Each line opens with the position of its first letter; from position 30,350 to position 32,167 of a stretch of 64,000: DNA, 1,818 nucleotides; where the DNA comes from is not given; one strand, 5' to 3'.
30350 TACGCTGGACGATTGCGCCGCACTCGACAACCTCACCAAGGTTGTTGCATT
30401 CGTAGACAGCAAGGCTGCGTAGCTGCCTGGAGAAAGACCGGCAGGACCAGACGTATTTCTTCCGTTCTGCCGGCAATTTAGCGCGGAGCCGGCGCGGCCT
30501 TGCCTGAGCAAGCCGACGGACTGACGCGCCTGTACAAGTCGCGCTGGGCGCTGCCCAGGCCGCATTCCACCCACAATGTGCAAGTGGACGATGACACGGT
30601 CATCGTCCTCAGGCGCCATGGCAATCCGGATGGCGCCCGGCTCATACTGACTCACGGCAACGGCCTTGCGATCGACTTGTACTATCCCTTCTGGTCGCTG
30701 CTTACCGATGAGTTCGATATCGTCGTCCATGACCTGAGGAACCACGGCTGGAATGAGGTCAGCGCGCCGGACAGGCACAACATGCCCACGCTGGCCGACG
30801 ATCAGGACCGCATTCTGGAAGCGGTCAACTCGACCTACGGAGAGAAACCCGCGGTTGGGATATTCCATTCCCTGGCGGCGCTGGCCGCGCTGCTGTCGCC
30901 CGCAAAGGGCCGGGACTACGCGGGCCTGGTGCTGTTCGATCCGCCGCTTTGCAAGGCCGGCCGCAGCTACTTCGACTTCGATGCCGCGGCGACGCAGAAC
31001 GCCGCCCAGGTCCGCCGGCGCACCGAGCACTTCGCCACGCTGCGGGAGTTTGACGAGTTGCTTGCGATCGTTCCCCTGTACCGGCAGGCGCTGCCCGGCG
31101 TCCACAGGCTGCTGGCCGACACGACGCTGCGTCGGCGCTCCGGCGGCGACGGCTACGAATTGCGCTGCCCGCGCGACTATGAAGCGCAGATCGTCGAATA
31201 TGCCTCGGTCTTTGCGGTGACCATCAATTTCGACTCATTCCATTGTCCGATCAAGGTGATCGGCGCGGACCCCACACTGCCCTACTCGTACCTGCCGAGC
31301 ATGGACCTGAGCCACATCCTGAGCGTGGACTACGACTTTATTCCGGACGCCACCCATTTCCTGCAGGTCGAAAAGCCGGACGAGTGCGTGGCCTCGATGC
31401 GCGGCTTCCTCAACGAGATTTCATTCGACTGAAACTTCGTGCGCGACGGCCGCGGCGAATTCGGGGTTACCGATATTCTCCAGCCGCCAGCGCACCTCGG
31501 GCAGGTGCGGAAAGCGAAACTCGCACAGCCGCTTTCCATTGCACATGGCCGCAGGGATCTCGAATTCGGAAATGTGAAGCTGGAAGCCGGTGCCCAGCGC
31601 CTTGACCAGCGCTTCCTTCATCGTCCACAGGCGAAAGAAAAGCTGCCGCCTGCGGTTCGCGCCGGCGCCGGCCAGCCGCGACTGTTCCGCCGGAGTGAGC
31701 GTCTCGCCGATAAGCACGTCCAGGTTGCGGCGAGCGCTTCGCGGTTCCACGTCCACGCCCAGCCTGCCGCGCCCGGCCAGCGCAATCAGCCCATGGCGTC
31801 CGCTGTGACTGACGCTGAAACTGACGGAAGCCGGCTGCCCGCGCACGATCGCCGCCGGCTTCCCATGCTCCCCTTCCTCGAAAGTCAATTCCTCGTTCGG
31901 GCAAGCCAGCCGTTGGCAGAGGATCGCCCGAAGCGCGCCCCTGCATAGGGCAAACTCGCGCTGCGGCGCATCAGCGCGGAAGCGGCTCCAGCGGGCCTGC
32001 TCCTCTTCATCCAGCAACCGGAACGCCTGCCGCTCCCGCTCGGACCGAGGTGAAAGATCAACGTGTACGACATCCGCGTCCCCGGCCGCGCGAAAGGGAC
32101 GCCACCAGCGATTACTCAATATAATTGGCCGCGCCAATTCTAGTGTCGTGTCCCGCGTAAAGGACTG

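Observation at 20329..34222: Orphan polyketide locus with a mammalian-FAS / fungal-HR-PKS-like megasynthase that ends in an extra KS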

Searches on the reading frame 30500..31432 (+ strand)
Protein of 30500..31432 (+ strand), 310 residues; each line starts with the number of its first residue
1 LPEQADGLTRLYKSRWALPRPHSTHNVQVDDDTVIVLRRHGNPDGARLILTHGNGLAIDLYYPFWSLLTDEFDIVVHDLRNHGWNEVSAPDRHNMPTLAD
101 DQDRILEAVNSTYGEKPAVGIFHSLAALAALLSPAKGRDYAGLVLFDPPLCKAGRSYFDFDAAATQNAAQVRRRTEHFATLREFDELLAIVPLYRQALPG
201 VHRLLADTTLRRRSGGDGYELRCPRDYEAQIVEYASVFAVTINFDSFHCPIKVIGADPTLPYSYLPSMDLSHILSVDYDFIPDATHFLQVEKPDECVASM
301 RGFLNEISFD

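Call 4: search_protein_families(library=pfam, proteins=[window:30500-31432:+], max_evalue=0.01)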
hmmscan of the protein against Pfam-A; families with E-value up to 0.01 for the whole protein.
window:30500-31432:+ (310 aa): 3 families
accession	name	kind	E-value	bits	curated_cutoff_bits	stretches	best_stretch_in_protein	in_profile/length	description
PF12697.13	Abhydrolase_6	-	6.1e-13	50.4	26.3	1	48-298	1-216/217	Alpha/beta hydrolase family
PF00561.26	Abhydrolase_1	-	2.3e-06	27.9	25.8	1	48-110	3-67/245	alpha/beta hydrolase fold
PF12146.15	Hydrolase_4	-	0.00074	19.3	27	1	46-150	5-111/239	Serine aminopeptidase, S33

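Call 15: find_homologous_proteins(query=window:30500-31432:+, max_evalue=0.00001)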
Query window:30500-31432:+ (310 aa): 2431 proteins with E <= 0.00001 among 8000 candidates; the best 120 are listed.
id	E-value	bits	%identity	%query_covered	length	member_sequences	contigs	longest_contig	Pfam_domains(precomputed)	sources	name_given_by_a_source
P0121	9.7e-202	687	95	100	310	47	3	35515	PF12697.14,PF00561.27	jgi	-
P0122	4.9e-179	613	84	100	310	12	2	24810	PF12697.14,PF00561.27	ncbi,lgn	-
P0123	7.2e-177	605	84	100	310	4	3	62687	PF12697.14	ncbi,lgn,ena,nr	ncbi:MAG: alpha/beta hydrolase [Gammaproteobacteria bacterium]|nr:alpha/beta hydrolase [Gammaproteob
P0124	8.0e-176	602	85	100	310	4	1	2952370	PF12697.14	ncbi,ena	-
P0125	1.0e-173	595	81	100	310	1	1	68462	PF12697.14,PF00561.27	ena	-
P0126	2.2e-173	594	83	100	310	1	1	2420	PF12697.14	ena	-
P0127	1.2e-165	568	79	99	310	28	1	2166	PF12697.14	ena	-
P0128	2.8e-163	561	78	99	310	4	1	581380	PF12697.14,PF00561.27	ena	-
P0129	9.2e-160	549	84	91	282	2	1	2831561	PF12697.14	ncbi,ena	-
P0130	9.3e-160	549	77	99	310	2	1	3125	PF12697.14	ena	-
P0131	1.6e-157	542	81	91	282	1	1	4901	PF12697.14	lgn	-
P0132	3.1e-152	524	80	91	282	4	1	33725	PF12697.14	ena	-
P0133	2.6e-144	498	77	89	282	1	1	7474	PF12697.14,PF00561.27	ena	-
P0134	2.9e-144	498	75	90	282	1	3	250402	PF12697.14,PF00561.27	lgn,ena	-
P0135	1.3e-143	496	77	89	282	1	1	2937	PF12697.14,PF00561.27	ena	-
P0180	4.8e-130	452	62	95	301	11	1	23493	PF12697.14,PF00561.27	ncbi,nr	ncbi:MAG: alpha/beta hydrolase [Chloroflexi bacterium]|nr:alpha/beta hydrolase [Chloroflexota bacter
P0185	2.3e-129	449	61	96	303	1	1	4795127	PF12697.14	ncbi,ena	-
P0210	5.0e-128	445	61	96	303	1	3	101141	PF12697.14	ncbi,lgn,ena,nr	ncbi:MAG: alpha/beta hydrolase [Acidobacteriota bacterium]|nr:alpha/beta hydrolase [Acidobacteriota 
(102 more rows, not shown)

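Call 16: find_encoding_contigs(protein=P0210, flank=10000, max_places=2)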
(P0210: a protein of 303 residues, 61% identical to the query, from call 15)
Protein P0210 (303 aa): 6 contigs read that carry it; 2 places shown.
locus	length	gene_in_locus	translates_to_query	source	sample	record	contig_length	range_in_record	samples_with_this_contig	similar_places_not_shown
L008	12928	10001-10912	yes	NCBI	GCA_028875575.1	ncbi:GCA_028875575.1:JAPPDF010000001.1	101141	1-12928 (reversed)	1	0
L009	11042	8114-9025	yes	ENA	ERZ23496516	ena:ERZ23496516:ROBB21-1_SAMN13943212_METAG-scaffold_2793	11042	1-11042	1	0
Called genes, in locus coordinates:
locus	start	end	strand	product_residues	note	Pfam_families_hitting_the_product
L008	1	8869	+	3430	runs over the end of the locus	PF00109:ketoacyl-synt, PF02801:Ketoacyl-synt_C, PF16197:KAsynt_C_assoc, PF22621:CurL-like_PKS_C, PF00698:Acyl_transf_1, PF21089:PKS_DH_N, PF14765:PS-DH, PF08242:Methyltransf_12, +19 more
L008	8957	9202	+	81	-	PF00550:PP-binding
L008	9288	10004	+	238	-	PF22624:AASDHPPT_N, PF01648:ACPS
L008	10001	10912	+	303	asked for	PF12697:Abhydrolase_6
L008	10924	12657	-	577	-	PF00860:Xan_ur_permease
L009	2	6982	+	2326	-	?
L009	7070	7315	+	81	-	PF00550:PP-binding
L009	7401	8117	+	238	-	PF22624:AASDHPPT_N, PF01648:ACPS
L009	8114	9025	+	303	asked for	PF12697:Abhydrolase_6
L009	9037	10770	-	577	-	PF00860:Xan_ur_permease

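Call 17: find_encoding_contigs(protein=P0180, flank=10000, max_places=2)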
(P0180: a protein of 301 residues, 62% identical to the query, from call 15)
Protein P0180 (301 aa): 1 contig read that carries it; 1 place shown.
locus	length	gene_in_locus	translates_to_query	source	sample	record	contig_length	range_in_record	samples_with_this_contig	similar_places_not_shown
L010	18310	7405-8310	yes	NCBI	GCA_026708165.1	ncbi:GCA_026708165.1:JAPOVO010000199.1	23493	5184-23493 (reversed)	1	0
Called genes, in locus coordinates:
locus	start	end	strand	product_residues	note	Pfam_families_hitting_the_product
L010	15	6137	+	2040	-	PF13489:Methyltransf_23, PF08241:Methyltransf_11, PF08242:Methyltransf_12, PF13649:Methyltransf_25, PF08240:ADH_N, PF00107:ADH_zinc_N, PF13602:ADH_zinc_N_2, PF00106:adh_short, +9 more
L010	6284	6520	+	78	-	PF00550:PP-binding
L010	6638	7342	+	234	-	PF22624:AASDHPPT_N, PF01648:ACPS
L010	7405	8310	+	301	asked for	PF00561:Abhydrolase_1 (weak), PF12697:Abhydrolase_6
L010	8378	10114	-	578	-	PF00860:Xan_ur_permease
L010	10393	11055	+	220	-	PF14333:DUF4389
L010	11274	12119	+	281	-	PF01135:PCMT (weak), PF02353:CMAS (weak), PF13489:Methyltransf_23, PF01209:Ubie_methyltran, PF13649:Methyltransf_25, PF13847:Methyltransf_31, PF08241:Methyltransf_11, PF08242:Methyltransf_12, +4 more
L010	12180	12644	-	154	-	PF05014:Nuc_deoxyrib_tr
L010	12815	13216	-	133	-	-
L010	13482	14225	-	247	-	-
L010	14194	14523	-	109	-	-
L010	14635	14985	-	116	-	-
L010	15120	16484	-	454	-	PF01408:GFO_IDH_MocA, PF21252:Glyco_hydro_109_C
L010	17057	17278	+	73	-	-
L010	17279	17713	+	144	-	PF13470:PIN_3, PF01850:PIN (weak)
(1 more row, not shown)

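Call 18: find_encoding_contigs(protein=P0185, flank=10000, max_places=2)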
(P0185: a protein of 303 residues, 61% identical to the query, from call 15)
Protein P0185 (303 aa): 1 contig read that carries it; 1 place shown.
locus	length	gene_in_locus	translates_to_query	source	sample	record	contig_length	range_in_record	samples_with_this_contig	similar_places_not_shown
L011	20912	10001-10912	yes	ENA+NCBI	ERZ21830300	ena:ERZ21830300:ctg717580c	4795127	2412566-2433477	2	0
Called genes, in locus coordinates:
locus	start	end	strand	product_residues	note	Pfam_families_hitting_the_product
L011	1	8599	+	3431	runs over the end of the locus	PF00109:ketoacyl-synt, PF02801:Ketoacyl-synt_C, PF16197:KAsynt_C_assoc, PF22621:CurL-like_PKS_C, PF00698:Acyl_transf_1, PF21089:PKS_DH_N, PF14765:PS-DH, PF08242:Methyltransf_12, +17 more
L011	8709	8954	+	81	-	PF00550:PP-binding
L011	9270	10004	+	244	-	PF22624:AASDHPPT_N, PF01648:ACPS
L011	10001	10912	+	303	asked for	PF12697:Abhydrolase_6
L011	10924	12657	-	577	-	PF00860:Xan_ur_permease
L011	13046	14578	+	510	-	-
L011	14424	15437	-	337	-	-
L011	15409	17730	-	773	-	-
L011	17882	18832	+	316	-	PF05721:PhyH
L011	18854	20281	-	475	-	PF07394:DUF1501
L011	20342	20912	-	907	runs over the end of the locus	PF07583:PSCyt2, PF07587:PSD1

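Call 51: search_solved_structures(query=window:30500-31432:+, max_evalue=0.01, show_alignments=2)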
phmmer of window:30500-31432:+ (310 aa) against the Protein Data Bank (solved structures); distinct sequences matched with E-value up to 0.01: 13.
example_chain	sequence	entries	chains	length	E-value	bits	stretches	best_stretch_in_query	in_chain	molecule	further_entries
8zp6_A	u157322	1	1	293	3.1e-06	30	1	22-164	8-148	AB hydrolase-1 domain-containing protein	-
27ct_A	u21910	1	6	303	4.1e-05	26.3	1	40-137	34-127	RPA1511_2297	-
21dl_A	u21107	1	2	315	0.00016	24.4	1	40-132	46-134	RPA1511_5221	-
4psu_A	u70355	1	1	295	0.0004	23.1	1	37-110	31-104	Alpha/beta hydrolase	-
1ehy_A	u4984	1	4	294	0.00045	22.9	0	23-158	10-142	PROTEIN (SOLUBLE EPOXIDE HYDROLASE)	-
3c5v_A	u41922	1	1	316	0.00062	22.4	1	39-131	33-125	Protein phosphatase methylesterase 1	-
9c2g_A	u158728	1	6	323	0.001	21.7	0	20-160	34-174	Isobutylene epoxide hydrolase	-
3c5w_P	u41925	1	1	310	0.0013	21.4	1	39-130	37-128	PP2A-specific methylesterase PME-1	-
8hgu_A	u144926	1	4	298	0.0013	21.3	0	26-154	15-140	Alpha/beta hydrolase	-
7soy_P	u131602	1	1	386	0.0019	20.8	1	39-129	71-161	Protein phosphatase methylesterase 1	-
5a62_A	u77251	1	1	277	0.0027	20.3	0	38-128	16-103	PUTATIVE ALPHA/BETA HYDROLASE FOLD PROTEIN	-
4uhh_A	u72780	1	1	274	0.0033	20.1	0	44-147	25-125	ESTERASE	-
4uhc_A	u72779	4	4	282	0.0036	19.9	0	44-147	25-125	ESTERASE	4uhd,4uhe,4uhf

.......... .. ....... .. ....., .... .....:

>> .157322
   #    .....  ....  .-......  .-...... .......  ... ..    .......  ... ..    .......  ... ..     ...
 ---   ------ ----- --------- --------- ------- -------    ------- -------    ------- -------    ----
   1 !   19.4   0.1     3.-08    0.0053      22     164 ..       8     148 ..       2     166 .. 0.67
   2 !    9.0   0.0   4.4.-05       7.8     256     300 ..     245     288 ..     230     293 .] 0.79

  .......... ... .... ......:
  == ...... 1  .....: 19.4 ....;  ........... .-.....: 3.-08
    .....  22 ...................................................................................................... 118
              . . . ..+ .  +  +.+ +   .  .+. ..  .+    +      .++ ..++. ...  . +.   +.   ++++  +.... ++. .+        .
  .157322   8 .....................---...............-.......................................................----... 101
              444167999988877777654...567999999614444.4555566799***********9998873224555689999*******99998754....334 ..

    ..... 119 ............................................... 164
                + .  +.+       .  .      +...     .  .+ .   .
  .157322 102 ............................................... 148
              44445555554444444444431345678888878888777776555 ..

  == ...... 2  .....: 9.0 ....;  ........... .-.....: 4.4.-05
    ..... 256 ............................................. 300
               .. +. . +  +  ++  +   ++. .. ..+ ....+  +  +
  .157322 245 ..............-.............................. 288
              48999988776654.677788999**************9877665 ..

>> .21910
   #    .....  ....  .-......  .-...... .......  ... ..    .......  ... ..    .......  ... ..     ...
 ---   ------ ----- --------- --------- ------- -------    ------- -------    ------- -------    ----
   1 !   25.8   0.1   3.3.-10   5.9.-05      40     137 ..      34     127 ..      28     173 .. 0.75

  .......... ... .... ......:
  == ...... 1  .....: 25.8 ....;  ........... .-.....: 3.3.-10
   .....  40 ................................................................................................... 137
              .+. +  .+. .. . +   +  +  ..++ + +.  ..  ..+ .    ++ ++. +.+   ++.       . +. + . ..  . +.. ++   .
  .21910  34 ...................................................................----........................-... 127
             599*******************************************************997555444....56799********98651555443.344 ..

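Call 52: search_protein_families(library=ncbifam, proteins=[window:30500-31432:+], max_evalue=0.01)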
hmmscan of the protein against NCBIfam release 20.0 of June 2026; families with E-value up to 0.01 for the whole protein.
window:30500-31432:+ (310 aa): 8 families
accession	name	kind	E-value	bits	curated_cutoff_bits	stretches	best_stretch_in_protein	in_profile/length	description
TIGR03056.1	bchO_mg_che_rel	equivalog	1.9e-06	27.1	172.55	1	36-129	19-109/278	alpha/beta fold hydrolase BchO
NF004514.1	PRK05855.1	equivalog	3e-05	22.8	455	1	26-111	3-89/578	SDR family oxidoreductase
TIGR02427.1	protocat_pcaD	equivalog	3.9e-05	23.2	255.85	0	40-109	7-76/251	3-oxoadipate enol-lactonase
NF051488.1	bifunc_PcaDC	exception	0.00014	21.1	390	0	39-110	6-76/375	bifunctional 3-oxoadipate enol-lactonase/4-carboxymuconolactone decarboxylase PcaDC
TIGR02240.1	PHA_depoly_arom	equivalog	0.00021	20.8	250.6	1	25-124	5-101/276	poly(3-hydroxyalkanoate) depolymerase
NF051487.1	bifunc_PcaCD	exception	0.00025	20.3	430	1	38-111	165-237/413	bifunctional 4-carboxymuconolactone decarboxylase/3-oxoadipate enol-lactonase PcaCD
TIGR03611.1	RutD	equivalog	0.0014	18.1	238.5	1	42-111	10-79/258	pyrimidine utilization protein D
NF007954.0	PRK10673.1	equivalog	0.0091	15.3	399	0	67-130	38-95/255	esterase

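Call 75: predict_structure(alignment_id=A2)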
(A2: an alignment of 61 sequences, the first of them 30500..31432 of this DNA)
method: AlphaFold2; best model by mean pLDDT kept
length: 310 residues; sequences in the alignment: 61
mean_pLDDT: 62.6   pTM: 0.70
mean pLDDT of the five models: 62.6, 56.2, 53.3, 50.8, 49.0
residues with pLDDT >= 90: 34; 70-90: 91; 50-70: 78; < 50: 107
segments of 3 or more residues with pLDDT < 50: 1-14, 90-97, 131-133, 148-176, 225-242, 256-284
pLDDT, mean of each block of 10 residues (from residue 1): 40 59 86 81 93 65 88 83 54 47 83 91 59 59 67 42 41 53 66 60 70 71 49 35 58 54 34 31 57 81 83
secondary structure, 60 per line:
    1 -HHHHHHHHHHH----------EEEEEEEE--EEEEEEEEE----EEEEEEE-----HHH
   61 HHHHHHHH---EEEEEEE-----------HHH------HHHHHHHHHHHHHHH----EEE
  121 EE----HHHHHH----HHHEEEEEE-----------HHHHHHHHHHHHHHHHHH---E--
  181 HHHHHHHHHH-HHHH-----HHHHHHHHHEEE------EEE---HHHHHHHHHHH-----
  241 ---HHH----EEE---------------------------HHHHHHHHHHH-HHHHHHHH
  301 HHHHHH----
elements in order: H2-12 E23-30 E33-41 E46-52 H58-68 E72-78 H99-113 E118-122 H127-132 E140-145 H157-174 H181-190 H192-195 H201-209 E210-212 E219-221 H225-235 E251-253 H281-291 H293-306

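Call 78: fold_search(model_id=the predicted structure, library=pdb)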
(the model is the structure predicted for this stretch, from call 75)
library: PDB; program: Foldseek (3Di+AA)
matches with E <= 10: 1683; with E <= 0.001: 936
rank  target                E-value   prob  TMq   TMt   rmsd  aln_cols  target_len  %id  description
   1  3kxp_A                3.7e-11  1.00  0.59  0.66   6.0       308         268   16  Crystal Structure of E-2-(Acetamidomethylene)succinate Hydrolase (released 2010-02-09)
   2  4ose_B                5.6e-11  1.00  0.54  0.59   4.2       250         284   14  X-ray Crystal Structure of a Putative Hydrolase from Rickettsia typhi (released 2014-03-19)
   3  4ose_A                9.0e-11  1.00  0.54  0.59   4.4       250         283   14  X-ray Crystal Structure of a Putative Hydrolase from Rickettsia typhi (released 2014-03-19)
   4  7al5_B                3.7e-10  1.00  0.56  0.61   7.0       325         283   18  Crystal structure of the selenomethionine substituted hypothetical protein PA1622 from Pseudomonas aeruginosa PAO1 (released 2020-11-11)
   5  6i8w_A                4.5e-10  1.00  0.58  0.58   7.0       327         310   18  Crystal structure of a membrane phospholipase A, a novel bacterial virulence factor (released 2019-11-27)
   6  3qit_B                6.7e-10  1.00  0.58  0.63   6.0       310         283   12  Thioesterase Domain From Curacin Biosynthetic Pathway (released 2011-03-09)
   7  8clq_D                8.5e-10  1.00  0.49  0.50  11.0       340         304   14  Zearalenone lactonase of Streptomyces coelicoflavus mutant H286Y in complex with hydrolyzed zearalenone (released 2024-02-28)
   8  8clq_B                9.1e-10  1.00  0.50  0.50  10.8       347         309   13  Zearalenone lactonase of Streptomyces coelicoflavus mutant H286Y in complex with hydrolyzed zearalenone (released 2024-02-28)
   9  8cln_A                1.2e-09  1.00  0.49  0.50  11.3       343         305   13  Zearalenone lactonase from Streptomyces coelicoflavus, SeMet derivative for SAD phasing (released 2024-02-21)
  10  8cln_B                1.2e-09  1.00  0.49  0.50  11.2       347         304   13  Zearalenone lactonase from Streptomyces coelicoflavus, SeMet derivative for SAD phasing (released 2024-02-21)
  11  3qit_D                1.3e-09  1.00  0.56  0.60   6.8       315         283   12  Thioesterase Domain From Curacin Biosynthetic Pathway (released 2011-03-09)
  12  7al5_C                1.5e-09  1.00  0.48  0.51   6.7       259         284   18  Crystal structure of the selenomethionine substituted hypothetical protein PA1622 from Pseudomonas aeruginosa PAO1 (released 2020-11-11)
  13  8clq_C                1.5e-09  1.00  0.50  0.51  10.9       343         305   13  Zearalenone lactonase of Streptomyces coelicoflavus mutant H286Y in complex with hydrolyzed zearalenone (released 2024-02-28)
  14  3qit_A                1.7e-09  1.00  0.56  0.61   6.0       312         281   12  Thioesterase Domain From Curacin Biosynthetic Pathway (released 2011-03-09)
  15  3qit_C                2.0e-09  1.00  0.58  0.66   6.6       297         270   14  Thioesterase Domain From Curacin Biosynthetic Pathway (released 2011-03-09)
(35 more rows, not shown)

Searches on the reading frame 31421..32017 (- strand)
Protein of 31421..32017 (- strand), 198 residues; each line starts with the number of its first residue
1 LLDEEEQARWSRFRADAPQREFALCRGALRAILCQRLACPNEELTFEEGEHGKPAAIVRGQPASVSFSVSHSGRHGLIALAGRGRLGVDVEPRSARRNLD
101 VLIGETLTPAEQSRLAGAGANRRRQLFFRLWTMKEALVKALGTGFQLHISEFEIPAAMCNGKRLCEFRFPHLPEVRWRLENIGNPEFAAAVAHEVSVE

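Call 52: search_protein_families(library=ncbifam, proteins=[window:31421-32017:-], max_evalue=0.01)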
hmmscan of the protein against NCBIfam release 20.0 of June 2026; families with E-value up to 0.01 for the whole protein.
window:31421-32017:- (198 aa): 7 families
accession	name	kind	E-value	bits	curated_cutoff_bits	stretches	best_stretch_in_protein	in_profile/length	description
NF042922.1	4PPT_HetI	equivalog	1.9e-23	83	370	1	2-163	40-200/235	4'-phosphopantetheinyl transferase HetI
NF007676.0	PRK10351.1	equivalog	1.2e-13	51.1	174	1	14-143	22-145/195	4'-phosphopantetheinyl transferase AcpT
TIGR00556.1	pantethn_trn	domain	2.1e-08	34.3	45.35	1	99-165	22-91/128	phosphopantetheine--protein transferase domain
NF047349.1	4PPT_AusB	equivalog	1.4e-05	24.6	225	1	42-167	61-174/205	aureusimine biosynthesis 4'-phosphopantetheinyl transferase AusB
NF011254.0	PRK14660.1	equivalog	0.0016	18.5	195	1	91-148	15-72/125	holo-[acyl-carrier-protein] synthase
NF011251.0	PRK14657.1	equivalog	0.0067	16.5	165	0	105-154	29-74/123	holo-[acyl-carrier-protein] synthase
NF007604.0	PRK10251.1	equivalog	0.0079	15.8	169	0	62-122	84-143/209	enterobactin synthase subunit EntD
